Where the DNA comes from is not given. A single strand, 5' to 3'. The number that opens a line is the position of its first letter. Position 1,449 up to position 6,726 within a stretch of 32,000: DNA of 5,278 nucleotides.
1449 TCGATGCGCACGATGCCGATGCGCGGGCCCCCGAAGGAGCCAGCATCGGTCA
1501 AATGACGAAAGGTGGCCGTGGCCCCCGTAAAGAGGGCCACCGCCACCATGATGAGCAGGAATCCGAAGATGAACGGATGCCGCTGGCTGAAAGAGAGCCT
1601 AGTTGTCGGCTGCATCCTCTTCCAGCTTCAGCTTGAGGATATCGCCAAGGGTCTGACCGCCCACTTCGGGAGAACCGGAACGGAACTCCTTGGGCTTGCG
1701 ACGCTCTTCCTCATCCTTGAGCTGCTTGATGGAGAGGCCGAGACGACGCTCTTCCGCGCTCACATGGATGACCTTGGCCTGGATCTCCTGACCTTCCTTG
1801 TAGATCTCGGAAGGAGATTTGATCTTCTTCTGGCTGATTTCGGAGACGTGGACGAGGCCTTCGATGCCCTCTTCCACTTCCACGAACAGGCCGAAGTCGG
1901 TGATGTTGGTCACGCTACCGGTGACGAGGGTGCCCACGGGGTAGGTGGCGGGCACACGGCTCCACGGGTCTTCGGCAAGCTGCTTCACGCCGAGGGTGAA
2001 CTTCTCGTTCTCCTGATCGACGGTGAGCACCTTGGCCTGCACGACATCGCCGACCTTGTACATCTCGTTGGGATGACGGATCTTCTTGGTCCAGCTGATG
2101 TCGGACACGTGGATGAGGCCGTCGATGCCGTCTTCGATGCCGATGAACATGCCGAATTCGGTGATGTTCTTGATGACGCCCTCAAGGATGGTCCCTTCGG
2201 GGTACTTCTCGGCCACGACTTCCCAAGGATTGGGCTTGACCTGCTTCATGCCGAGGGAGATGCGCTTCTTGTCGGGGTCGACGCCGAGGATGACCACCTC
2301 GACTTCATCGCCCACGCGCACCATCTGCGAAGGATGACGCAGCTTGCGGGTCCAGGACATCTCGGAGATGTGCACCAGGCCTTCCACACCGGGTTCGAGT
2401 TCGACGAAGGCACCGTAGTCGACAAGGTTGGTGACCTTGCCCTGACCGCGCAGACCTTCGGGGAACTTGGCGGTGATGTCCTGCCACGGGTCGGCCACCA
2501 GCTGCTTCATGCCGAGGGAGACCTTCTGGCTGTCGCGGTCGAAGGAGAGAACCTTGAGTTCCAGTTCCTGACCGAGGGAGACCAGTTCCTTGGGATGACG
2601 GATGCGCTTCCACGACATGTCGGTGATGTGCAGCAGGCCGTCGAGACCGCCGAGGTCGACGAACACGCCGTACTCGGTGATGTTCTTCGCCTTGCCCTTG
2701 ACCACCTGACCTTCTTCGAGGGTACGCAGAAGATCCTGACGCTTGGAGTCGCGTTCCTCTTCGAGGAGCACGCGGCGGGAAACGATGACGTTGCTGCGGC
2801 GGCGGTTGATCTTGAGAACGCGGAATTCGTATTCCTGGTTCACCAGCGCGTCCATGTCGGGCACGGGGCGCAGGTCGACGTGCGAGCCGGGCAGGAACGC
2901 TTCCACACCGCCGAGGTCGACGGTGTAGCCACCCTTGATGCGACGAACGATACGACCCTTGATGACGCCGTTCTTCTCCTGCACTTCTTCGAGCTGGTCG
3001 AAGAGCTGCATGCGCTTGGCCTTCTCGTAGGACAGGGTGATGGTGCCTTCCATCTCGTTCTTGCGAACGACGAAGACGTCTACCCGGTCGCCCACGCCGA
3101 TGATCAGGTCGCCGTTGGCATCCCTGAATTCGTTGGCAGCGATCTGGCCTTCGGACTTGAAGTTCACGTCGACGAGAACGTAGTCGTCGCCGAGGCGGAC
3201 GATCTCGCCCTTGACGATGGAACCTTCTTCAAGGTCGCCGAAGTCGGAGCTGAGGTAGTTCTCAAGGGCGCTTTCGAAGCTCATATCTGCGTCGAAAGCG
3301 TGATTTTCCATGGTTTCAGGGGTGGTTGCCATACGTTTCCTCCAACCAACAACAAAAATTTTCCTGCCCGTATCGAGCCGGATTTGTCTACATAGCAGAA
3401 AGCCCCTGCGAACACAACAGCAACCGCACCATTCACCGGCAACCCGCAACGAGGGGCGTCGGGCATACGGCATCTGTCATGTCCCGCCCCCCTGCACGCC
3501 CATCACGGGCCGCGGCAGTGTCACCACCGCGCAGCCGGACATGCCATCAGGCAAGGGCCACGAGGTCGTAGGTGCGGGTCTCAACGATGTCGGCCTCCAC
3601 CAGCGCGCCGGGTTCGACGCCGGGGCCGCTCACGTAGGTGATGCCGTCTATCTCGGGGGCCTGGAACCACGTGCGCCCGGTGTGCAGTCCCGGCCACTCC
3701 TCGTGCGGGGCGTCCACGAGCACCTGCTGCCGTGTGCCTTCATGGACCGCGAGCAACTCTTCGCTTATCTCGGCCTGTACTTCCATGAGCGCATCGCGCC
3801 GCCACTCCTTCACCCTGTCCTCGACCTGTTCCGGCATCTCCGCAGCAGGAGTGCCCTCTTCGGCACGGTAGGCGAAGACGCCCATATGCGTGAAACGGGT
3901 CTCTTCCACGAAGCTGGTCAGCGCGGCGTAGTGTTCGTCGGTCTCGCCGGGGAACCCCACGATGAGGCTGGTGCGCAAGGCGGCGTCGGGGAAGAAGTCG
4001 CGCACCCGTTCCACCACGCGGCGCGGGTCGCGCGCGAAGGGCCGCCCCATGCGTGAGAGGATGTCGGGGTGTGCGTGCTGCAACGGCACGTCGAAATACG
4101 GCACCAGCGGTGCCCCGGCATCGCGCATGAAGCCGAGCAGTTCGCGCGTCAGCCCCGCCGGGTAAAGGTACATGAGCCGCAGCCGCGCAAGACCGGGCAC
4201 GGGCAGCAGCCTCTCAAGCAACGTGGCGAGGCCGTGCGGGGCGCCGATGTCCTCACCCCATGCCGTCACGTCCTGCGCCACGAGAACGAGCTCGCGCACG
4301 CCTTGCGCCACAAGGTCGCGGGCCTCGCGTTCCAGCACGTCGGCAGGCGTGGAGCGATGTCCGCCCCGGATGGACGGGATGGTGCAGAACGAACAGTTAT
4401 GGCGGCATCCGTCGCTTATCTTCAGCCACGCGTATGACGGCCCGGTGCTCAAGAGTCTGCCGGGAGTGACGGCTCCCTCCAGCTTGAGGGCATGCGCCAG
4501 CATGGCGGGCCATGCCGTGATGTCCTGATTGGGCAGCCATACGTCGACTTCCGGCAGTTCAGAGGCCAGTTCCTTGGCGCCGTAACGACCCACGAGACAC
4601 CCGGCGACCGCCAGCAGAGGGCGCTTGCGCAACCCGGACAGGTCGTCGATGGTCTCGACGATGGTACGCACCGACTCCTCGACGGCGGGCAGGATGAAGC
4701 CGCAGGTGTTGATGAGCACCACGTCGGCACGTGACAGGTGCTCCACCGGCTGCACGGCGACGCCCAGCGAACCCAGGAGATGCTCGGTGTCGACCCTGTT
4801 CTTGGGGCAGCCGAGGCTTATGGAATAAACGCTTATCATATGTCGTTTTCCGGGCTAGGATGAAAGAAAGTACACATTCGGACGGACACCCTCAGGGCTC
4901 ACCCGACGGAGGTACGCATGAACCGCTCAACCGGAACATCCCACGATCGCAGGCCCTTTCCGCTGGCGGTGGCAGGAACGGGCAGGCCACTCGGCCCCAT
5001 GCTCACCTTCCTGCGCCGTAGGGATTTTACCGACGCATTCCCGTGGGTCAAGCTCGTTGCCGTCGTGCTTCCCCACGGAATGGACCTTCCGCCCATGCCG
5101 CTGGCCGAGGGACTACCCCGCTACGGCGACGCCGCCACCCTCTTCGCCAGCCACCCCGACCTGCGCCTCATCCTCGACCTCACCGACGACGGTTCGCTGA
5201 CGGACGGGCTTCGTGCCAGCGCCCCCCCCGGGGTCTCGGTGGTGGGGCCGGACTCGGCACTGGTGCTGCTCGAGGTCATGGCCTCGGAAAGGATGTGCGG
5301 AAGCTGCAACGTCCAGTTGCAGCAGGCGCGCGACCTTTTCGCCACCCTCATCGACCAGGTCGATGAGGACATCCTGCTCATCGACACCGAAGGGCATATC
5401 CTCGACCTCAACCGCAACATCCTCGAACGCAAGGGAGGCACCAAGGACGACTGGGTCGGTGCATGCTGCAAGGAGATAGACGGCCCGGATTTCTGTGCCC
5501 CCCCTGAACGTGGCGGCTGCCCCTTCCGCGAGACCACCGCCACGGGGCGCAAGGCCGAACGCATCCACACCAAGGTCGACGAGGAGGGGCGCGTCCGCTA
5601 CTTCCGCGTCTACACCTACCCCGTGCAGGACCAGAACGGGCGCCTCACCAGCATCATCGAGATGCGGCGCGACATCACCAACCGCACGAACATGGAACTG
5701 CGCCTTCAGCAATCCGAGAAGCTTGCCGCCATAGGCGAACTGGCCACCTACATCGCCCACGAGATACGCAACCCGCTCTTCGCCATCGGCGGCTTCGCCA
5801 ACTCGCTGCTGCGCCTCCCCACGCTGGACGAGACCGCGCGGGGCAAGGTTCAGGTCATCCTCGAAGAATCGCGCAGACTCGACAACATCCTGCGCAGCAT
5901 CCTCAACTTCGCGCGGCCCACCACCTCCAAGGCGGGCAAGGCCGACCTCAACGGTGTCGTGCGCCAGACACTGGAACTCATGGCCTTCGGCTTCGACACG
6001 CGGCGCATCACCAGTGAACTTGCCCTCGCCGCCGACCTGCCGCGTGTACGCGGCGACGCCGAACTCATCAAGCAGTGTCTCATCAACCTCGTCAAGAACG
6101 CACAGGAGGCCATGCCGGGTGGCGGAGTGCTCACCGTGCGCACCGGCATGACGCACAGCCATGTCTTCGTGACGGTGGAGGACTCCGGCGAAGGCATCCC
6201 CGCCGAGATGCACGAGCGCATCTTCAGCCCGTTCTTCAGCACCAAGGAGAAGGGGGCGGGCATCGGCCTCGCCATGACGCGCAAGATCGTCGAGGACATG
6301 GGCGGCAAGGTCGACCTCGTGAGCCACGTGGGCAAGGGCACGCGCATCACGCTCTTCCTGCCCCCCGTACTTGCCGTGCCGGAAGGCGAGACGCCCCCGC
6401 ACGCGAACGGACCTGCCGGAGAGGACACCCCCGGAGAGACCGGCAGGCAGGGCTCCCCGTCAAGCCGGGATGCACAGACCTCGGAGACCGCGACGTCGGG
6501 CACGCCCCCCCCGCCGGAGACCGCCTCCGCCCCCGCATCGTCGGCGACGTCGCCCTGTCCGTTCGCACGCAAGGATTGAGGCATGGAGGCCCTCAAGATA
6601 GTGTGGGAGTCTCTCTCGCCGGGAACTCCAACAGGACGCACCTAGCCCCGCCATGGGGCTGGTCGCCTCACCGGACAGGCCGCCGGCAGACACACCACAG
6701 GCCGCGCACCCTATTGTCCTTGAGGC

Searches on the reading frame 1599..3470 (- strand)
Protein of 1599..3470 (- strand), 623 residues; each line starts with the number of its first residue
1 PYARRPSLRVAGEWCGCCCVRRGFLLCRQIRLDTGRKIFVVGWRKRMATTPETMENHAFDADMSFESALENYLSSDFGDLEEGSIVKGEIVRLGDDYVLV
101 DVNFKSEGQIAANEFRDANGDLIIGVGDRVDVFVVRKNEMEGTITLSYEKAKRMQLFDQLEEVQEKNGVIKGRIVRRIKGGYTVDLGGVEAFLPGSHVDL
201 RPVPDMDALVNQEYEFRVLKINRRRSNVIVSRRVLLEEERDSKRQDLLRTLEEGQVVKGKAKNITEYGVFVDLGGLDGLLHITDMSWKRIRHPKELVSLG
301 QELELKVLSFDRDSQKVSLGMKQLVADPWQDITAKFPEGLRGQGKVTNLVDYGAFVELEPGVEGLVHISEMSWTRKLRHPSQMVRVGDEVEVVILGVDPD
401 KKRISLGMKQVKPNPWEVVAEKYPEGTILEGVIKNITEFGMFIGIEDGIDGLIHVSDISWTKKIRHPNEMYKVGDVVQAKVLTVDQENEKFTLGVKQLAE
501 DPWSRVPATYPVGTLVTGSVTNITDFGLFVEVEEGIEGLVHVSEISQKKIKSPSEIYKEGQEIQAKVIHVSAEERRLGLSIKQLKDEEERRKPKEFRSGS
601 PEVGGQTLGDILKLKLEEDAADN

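Call 75: search_protein_families(library=pfam, proteins=[window:1599-3470:-], max_evalue=0.00001)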
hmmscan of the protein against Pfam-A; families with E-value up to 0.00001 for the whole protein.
window:1599-3470:- (623 aa): 6 families
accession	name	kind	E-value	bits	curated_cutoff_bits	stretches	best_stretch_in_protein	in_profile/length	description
PF00575.29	S1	-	8.6e-96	314.8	22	5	336-409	2-74/74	S1 RNA binding domain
PF23459.1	S1_RRP5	-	1.4e-35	122.1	27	3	425-492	3-69/72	RRP5 S1 domain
PF21710.3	Spt6_S1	-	7.8e-23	81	27.5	0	425-491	16-82/91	Spt6, S1/OB domain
PF13509.12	S1_2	-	8.1e-10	39.1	21.8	0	512-547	1-36/61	S1 domain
PF24685.1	OB_RRP5_4th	-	2.3e-07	31.2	31.5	0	526-574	24-75/92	RRP5 OB-fold domain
PF17092.11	PCB_OB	-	6.4e-06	27.3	27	0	418-480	24-96/111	Penicillin-binding protein OB-like domain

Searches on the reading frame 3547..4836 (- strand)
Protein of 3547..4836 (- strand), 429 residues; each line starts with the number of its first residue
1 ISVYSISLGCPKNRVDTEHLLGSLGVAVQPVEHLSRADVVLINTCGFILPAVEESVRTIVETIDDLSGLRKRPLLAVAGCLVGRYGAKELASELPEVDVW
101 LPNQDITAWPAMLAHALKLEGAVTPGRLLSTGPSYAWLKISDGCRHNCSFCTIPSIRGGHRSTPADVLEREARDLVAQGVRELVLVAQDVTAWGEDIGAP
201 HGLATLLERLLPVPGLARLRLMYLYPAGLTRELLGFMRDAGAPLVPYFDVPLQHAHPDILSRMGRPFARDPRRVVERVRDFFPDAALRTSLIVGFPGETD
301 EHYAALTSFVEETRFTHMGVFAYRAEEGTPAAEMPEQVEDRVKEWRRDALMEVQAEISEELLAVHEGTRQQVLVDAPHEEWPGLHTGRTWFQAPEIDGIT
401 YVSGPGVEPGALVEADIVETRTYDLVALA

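Call 75: search_protein_families(library=pfam, proteins=[window:3547-4836:-], max_evalue=0.00001)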
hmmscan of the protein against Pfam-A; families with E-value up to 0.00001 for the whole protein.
window:3547-4836:- (429 aa): 3 families
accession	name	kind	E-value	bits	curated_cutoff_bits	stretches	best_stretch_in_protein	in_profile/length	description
PF04055.27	Radical_SAM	-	3.4e-21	76.6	29.5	1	139-307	2-163/166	Radical SAM superfamily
PF00919.26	UPF0004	-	1.1e-16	61.1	27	1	3-101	2-97/98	Uncharacterized protein family UPF0004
PF18693.7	TRAM_2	-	6e-13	49.2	27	1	367-427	2-60/63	TRAM domain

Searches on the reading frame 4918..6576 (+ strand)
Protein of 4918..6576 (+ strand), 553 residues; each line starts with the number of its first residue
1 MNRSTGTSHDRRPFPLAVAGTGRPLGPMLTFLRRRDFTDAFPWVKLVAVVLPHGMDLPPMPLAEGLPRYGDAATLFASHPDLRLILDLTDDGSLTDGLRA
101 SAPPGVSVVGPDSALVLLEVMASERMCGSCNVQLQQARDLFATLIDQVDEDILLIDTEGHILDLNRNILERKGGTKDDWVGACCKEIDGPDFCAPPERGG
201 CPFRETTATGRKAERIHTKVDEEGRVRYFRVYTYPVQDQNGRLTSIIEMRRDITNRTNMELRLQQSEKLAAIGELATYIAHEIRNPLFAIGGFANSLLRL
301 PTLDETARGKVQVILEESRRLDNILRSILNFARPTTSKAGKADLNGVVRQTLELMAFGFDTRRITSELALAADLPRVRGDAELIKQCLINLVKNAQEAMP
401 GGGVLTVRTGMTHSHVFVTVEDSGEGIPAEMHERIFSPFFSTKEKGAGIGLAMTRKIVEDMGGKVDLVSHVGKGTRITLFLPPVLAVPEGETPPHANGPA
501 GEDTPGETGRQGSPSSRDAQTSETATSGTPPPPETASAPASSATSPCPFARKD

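Call 75: search_protein_families(library=pfam, proteins=[window:4918-6576:+], max_evalue=0.00001)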
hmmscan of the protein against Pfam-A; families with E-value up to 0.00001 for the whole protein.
window:4918-6576:+ (553 aa): 3 families
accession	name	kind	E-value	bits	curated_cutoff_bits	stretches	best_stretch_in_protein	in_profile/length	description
PF02518.31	HATPase_c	-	8.3e-26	91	26.4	1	379-483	1-109/111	Histidine kinase-, DNA gyrase B-, and HSP90-like ATPase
PF00512.31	HisKA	-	2e-13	50.6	26.9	1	273-335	3-64/66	His Kinase A (phospho-acceptor) domain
PF08448.16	PAS_4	-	3.4e-10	40.6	23.1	1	147-257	3-109/110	PAS fold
